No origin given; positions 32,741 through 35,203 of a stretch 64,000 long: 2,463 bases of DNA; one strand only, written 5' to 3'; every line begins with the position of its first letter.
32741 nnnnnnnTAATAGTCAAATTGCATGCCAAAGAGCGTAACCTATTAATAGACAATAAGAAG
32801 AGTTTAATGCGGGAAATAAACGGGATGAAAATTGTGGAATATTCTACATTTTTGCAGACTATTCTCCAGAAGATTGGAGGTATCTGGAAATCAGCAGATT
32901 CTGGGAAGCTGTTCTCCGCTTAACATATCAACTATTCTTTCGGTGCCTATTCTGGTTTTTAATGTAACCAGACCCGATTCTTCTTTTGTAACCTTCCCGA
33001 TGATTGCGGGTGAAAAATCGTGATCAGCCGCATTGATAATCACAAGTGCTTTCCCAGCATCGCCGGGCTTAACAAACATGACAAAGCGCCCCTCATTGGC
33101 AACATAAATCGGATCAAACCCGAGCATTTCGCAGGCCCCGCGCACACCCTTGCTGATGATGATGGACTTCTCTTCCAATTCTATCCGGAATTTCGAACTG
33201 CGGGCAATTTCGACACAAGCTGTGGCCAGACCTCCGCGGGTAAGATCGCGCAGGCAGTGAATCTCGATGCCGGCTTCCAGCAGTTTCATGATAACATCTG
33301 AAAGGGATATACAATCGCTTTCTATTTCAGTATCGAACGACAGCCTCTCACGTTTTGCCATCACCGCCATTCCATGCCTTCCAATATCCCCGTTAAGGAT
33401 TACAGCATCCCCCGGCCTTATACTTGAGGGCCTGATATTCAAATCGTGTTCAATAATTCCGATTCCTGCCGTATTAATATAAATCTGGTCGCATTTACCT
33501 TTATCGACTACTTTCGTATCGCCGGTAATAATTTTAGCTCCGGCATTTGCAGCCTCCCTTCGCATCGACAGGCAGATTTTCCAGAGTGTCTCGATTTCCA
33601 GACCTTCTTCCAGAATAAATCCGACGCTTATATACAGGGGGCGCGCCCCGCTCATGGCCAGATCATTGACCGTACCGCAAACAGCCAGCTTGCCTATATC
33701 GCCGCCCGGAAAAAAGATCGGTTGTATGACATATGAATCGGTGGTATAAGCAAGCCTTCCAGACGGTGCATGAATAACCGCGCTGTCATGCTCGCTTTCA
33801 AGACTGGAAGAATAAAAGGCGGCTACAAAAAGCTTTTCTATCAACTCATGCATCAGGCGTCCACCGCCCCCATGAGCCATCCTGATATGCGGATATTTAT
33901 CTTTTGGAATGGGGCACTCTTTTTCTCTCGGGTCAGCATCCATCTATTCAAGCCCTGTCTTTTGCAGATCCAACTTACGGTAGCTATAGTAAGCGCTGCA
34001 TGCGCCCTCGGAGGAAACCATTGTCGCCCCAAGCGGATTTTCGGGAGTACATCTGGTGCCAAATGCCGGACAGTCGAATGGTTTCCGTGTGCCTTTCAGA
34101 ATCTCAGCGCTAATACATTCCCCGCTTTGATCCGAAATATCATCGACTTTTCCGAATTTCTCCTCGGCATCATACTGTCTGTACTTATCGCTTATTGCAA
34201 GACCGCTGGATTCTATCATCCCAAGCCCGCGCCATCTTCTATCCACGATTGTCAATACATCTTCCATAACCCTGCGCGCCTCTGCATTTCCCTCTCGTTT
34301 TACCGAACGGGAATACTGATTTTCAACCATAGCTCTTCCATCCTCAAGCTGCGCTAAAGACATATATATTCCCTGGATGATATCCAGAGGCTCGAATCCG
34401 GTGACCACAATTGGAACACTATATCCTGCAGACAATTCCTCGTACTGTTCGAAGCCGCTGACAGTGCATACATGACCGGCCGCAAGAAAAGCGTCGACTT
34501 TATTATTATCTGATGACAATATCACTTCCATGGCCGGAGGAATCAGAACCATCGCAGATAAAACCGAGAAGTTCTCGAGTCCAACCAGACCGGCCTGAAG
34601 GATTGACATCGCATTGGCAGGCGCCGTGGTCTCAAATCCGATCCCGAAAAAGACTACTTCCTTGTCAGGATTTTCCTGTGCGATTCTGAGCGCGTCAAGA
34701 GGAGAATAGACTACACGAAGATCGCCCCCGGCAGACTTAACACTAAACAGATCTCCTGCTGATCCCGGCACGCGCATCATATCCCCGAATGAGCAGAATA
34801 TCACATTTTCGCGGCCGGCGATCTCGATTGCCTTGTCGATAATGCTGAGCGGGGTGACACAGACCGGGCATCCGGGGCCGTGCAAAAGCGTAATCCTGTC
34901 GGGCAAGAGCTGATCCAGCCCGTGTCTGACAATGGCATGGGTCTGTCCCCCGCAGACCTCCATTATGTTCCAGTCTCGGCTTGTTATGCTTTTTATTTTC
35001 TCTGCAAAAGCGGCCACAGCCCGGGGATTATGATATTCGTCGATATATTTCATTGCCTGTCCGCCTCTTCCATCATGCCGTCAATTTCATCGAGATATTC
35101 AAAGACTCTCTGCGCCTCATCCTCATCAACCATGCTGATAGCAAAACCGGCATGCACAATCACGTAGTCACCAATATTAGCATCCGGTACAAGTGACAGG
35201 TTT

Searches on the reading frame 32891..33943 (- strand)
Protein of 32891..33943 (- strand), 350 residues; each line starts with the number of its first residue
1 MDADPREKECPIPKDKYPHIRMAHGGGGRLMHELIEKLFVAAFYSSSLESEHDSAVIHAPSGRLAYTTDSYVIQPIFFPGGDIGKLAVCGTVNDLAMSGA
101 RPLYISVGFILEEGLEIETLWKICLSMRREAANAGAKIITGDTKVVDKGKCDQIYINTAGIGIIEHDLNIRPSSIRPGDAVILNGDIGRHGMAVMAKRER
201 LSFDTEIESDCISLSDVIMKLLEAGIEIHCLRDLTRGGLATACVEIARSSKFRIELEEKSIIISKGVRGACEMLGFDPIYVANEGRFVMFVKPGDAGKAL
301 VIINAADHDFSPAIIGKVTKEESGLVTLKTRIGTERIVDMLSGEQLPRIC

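Call 8: search_protein_families(library=pfam, proteins=[window:32891-33943:-], max_evalue=0.01)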
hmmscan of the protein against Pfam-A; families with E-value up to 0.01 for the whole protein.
window:32891-33943:- (350 aa): 2 families
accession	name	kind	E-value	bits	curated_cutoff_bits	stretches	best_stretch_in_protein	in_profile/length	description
PF02769.27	AIRS_C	-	3.9e-24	86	23.1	1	176-324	1-151/156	AIR synthase related protein, C-terminal domain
PF00586.29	AIRS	-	1.1e-21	77.8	24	1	52-164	2-112/112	AIR synthase related protein, N-terminal domain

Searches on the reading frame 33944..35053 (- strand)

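Call 8: search_protein_families(library=pfam, proteins=[window:33944-35053:-], max_evalue=0.01)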
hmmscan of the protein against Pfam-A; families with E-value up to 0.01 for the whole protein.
window:33944-35053:- (369 aa): 1 family
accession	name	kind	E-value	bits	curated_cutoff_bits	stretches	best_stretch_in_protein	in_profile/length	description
PF01924.21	HypD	-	6.1e-150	499.6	25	1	13-359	3-351/351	Hydrogenase formation hypA family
